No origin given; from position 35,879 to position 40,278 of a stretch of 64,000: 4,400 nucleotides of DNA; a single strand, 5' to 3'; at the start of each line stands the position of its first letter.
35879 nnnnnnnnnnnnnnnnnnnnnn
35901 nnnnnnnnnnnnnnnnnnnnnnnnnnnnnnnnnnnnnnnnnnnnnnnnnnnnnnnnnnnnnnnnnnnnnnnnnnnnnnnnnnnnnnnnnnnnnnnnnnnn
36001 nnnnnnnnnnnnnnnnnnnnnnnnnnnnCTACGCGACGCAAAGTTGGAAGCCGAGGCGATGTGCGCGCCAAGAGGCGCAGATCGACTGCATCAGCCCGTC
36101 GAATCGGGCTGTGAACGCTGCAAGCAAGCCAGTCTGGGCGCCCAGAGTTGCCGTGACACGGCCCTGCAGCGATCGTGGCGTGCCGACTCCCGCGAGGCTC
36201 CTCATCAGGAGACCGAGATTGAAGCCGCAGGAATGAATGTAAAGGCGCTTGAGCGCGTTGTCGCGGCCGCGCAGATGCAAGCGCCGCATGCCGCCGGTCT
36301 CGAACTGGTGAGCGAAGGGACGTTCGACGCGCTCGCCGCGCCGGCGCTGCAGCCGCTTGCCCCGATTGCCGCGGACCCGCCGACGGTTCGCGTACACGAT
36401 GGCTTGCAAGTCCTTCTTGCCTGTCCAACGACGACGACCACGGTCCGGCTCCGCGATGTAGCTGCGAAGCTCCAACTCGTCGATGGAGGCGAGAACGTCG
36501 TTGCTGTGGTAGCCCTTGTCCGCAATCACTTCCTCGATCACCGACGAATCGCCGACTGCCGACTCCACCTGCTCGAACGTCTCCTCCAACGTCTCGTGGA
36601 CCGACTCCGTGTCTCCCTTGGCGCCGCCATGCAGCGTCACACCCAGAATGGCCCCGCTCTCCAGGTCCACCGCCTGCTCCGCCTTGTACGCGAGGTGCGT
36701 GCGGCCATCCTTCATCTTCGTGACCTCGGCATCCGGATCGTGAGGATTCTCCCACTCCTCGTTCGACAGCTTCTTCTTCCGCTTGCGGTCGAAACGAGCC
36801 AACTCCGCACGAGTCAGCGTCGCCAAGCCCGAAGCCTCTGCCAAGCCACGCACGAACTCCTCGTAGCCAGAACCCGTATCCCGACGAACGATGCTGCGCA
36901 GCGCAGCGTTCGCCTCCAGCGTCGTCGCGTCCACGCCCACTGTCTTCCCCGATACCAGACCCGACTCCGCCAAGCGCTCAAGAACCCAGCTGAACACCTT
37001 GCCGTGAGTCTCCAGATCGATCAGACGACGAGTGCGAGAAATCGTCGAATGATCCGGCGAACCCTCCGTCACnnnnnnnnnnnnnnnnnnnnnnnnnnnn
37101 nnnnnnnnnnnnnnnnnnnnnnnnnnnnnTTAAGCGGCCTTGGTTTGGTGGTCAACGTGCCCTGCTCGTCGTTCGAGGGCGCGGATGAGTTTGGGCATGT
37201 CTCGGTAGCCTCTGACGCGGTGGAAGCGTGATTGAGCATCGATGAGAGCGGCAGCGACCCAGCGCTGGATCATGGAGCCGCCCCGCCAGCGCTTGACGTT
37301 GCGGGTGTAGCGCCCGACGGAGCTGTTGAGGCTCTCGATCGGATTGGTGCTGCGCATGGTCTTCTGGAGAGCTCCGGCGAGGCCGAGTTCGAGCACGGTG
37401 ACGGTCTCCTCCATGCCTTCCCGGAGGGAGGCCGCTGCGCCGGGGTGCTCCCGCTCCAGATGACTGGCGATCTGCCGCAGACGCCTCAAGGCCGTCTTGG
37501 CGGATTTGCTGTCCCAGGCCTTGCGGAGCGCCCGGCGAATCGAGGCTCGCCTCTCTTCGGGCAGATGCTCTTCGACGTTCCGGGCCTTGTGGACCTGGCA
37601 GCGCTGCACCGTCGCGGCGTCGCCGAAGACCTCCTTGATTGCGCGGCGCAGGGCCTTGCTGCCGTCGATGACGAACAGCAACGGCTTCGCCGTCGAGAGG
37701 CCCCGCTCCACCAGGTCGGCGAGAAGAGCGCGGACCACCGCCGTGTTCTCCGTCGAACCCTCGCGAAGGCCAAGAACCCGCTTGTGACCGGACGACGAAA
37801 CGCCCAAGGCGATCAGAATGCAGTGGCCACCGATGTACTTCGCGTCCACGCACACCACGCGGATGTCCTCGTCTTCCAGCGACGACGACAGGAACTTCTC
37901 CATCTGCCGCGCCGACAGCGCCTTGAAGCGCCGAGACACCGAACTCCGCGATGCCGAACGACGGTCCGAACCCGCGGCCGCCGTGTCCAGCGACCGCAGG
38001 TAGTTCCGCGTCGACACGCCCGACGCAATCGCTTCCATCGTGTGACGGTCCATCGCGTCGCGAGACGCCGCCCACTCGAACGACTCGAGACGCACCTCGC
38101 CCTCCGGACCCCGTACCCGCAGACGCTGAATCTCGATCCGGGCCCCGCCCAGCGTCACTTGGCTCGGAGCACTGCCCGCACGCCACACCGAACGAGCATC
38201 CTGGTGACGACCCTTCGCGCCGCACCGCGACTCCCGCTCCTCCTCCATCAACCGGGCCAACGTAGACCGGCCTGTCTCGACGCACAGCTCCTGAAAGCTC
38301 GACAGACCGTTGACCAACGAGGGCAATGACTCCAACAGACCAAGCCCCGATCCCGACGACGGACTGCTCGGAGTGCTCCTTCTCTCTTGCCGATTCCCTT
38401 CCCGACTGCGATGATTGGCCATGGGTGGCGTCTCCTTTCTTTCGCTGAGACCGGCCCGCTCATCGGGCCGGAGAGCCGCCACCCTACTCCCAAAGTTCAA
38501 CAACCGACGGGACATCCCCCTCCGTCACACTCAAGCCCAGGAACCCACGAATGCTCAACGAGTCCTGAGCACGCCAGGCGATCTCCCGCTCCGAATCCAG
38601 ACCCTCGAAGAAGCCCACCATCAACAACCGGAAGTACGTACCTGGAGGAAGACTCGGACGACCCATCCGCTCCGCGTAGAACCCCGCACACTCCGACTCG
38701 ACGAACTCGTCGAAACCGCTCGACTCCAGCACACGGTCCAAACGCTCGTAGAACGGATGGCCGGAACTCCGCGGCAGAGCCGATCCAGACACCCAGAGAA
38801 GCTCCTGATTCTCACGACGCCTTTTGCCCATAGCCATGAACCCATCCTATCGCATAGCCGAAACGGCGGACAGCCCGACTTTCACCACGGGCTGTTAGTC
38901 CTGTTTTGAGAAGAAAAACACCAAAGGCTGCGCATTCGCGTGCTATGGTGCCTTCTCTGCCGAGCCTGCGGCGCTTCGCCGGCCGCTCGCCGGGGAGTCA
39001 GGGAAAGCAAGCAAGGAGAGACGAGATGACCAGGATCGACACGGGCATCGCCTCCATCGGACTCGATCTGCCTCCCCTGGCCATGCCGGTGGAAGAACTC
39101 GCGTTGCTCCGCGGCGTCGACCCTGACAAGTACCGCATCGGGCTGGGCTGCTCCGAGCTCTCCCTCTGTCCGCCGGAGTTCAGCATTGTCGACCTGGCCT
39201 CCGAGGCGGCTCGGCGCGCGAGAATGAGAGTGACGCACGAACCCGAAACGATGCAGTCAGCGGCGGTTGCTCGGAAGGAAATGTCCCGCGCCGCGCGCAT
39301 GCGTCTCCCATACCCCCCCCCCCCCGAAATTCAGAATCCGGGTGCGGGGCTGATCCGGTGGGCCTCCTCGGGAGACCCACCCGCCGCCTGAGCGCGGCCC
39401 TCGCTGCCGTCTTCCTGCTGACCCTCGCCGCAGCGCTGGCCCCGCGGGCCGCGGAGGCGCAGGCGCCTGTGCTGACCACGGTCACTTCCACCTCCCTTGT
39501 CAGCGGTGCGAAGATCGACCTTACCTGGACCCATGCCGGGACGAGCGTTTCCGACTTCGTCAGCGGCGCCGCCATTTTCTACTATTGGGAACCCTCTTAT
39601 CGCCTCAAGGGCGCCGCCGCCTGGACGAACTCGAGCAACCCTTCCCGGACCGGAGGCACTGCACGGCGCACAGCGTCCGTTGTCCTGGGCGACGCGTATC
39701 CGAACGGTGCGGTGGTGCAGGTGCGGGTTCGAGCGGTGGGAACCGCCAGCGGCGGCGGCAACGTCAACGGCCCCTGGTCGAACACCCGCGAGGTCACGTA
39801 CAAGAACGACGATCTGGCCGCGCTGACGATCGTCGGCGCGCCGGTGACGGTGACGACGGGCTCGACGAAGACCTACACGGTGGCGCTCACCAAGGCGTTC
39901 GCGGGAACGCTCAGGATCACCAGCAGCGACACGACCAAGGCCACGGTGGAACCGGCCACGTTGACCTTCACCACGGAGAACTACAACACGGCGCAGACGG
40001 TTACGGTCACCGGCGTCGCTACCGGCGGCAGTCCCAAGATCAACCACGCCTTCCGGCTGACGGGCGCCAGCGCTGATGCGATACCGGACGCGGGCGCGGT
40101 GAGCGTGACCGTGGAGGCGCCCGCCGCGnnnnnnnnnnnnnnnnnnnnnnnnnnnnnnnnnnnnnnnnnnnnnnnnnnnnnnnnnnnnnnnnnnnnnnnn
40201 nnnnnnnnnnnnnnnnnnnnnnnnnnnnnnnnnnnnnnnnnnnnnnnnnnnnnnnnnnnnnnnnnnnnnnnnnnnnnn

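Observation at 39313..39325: C13 homopolymer 32 bp upstream of a giant adhesin gene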

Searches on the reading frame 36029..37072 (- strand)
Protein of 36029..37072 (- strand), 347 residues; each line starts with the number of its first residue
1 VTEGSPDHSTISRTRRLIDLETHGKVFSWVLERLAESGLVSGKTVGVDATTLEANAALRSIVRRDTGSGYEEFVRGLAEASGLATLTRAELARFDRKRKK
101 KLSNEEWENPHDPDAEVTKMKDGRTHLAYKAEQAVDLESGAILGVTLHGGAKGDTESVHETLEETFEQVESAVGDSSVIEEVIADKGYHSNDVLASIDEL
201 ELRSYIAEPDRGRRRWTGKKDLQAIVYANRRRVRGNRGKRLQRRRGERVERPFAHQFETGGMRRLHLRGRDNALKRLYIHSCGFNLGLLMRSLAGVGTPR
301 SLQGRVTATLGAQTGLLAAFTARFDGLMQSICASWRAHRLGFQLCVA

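Call 8: search_protein_families(library=pfam, proteins=[window:36029-37072:-], max_evalue=0.01)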
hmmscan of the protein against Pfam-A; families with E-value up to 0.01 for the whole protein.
window:36029-37072:- (347 aa): 2 families
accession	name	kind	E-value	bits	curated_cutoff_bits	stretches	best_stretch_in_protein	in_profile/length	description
PF01609.27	DDE_Tnp_1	-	8.2e-10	39.2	23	1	108-283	15-197/200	Transposase DDE domain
PF13751.12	DDE_Tnp_1_6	-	6.5e-05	23.6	25.1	1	212-286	47-121/125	Transposase DDE domain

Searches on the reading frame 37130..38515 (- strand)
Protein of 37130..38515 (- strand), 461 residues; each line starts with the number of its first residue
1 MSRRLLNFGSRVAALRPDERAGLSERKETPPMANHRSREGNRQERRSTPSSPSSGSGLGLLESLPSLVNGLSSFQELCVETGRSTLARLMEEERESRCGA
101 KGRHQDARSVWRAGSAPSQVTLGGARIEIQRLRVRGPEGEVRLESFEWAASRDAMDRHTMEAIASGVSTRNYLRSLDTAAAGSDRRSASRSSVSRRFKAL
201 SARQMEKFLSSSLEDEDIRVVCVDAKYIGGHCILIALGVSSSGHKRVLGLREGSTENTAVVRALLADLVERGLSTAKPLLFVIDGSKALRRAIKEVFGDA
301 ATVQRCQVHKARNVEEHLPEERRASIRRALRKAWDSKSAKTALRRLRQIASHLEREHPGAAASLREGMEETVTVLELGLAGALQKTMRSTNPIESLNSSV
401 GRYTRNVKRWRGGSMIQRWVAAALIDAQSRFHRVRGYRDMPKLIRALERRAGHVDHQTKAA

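Call 8: search_protein_families(library=pfam, proteins=[window:37130-38515:-], max_evalue=0.01)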
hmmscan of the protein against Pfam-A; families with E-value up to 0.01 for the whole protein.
window:37130-38515:- (461 aa): 1 family
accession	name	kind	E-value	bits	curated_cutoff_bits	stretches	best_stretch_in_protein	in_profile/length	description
PF00872.24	Transposase_mut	-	3.5e-44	151.7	21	1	76-432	24-377/379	Transposase, Mutator family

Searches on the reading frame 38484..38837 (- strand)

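Call 8: search_protein_families(library=pfam, proteins=[window:38484-38837:-], max_evalue=0.01)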
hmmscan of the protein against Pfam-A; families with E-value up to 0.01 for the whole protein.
window:38484-38837:- (117 aa): 1 family
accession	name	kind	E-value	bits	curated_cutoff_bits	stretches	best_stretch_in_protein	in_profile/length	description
PF05598.16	DUF772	-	8.1e-12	45.4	23.1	1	59-111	1-53/74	Transposase domain (DUF772)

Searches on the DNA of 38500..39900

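Call 54: search_rna_families(source=window, start=38500, end=39900, threshold=evalue, max_evalue=1)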
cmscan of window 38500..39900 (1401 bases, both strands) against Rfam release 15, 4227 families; matches with E-value up to 1: 1.
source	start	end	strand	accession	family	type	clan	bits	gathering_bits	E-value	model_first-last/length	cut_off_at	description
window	39533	39569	-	RF00163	Hammerhead_1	Gene; ribozyme;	CL00010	22.1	34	0.02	1-45/45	no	Hammerhead ribozyme (type I)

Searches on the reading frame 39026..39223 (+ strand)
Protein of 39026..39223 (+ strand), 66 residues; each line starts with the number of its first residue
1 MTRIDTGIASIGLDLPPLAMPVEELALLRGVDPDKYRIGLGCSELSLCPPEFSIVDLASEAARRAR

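Call 41: search_solved_structures(query=window:39026-39223:+, max_evalue=1, show_alignments=1)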
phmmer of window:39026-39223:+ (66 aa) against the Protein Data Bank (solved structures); distinct sequences matched with E-value up to 1: 15.
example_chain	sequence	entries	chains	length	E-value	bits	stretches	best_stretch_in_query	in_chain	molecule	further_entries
5hwp_A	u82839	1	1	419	5e-07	33.3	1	6-64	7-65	Hydroxymethylglutaryl-CoA synthase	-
5hwo_A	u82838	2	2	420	5e-07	33.3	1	6-64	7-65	Hydroxymethylglutaryl-CoA synthase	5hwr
5hwq_A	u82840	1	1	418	5.2e-07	33.3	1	6-64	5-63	Hydroxymethylglutaryl-CoA synthase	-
1ysl_A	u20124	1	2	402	0.00022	25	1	5-63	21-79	HMG-CoA synthase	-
3v4n_A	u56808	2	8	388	0.00022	25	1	6-63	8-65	HMG-CoA synthase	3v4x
2hdb_A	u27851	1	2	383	0.00031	24.5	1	6-63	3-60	HMG-CoA synthase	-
1x9e_A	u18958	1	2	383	0.00032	24.5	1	6-63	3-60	HMG-CoA synthase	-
1tvz_A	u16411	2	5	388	0.00041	24.2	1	6-63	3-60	3-hydroxy-3-methylglutaryl-CoA synthase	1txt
1xpk_A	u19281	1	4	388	0.00041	24.2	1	6-63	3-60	3-hydroxy-3-methylglutaryl CoA synthase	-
1xpl_A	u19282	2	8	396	0.00048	23.9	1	7-63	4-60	3-hydroxy-3-methylglutaryl CoA synthase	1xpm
6esq_I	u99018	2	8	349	0.00057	23.7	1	5-65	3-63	HydroxyMethylGlutaryl-CoA synthase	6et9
3leh_A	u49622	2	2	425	0.019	18.9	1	6-62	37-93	Putative hydroxymethylglutaryl-CoA synthase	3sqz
2p8u_A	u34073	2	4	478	0.05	17.6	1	4-54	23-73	Hydroxymethylglutaryl-CoA synthase, cytoplasmic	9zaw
7cqt_A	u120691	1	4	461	0.71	13.9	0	6-58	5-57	3-hydroxy-3-methylglutaryl coenzyme A synthase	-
2f82_A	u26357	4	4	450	0.76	13.9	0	6-58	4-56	HMG-CoA synthase | 3-Hydroxy-3-methylglutaryl coenzyme A synthase 1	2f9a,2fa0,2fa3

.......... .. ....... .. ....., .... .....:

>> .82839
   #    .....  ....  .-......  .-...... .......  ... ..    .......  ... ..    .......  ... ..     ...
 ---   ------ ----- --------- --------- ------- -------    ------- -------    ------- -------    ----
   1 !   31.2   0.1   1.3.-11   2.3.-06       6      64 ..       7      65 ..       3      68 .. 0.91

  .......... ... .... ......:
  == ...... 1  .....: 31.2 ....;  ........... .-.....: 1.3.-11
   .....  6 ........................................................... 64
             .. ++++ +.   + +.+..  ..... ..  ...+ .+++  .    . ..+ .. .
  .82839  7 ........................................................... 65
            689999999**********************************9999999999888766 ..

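Call 42: search_protein_families(library=pfam, proteins=[window:39026-39223:+], max_evalue=1)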
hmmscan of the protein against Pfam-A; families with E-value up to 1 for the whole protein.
window:39026-39223:+ (66 aa): 1 family
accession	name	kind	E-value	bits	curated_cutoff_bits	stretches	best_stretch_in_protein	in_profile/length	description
PF01154.23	HMG_CoA_synt_N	-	0.0072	16.7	25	1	5-56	4-55/174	Hydroxymethylglutaryl-coenzyme A synthase N terminal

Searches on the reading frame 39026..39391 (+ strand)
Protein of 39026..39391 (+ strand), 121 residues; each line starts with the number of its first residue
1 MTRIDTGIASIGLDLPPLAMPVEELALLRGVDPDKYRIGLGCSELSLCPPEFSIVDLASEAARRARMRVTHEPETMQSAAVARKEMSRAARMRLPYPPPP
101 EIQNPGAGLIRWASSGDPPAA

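Call 8: search_protein_families(library=pfam, proteins=[window:39026-39391:+], max_evalue=0.01)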
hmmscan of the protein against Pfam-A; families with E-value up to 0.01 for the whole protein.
window:39026-39391:+ (121 aa): 0 families

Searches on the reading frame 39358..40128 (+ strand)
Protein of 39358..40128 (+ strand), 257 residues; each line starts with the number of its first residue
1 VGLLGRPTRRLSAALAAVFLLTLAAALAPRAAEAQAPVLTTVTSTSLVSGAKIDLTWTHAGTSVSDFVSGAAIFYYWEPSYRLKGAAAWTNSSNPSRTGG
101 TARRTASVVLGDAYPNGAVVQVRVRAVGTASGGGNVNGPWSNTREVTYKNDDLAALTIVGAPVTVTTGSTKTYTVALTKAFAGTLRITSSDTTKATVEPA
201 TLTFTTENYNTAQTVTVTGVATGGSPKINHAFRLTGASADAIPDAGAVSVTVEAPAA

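Call 70: search_protein_families(library=pfam, proteins=[window:39358-40128:+], max_evalue=1)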
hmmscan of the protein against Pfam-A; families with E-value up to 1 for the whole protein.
seq(257 aa): 1 family
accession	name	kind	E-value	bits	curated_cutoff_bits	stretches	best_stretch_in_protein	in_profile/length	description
PF17766.7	fn3_6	-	0.23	12.1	26.4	1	184-221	36-73/99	Fibronectin type-III domain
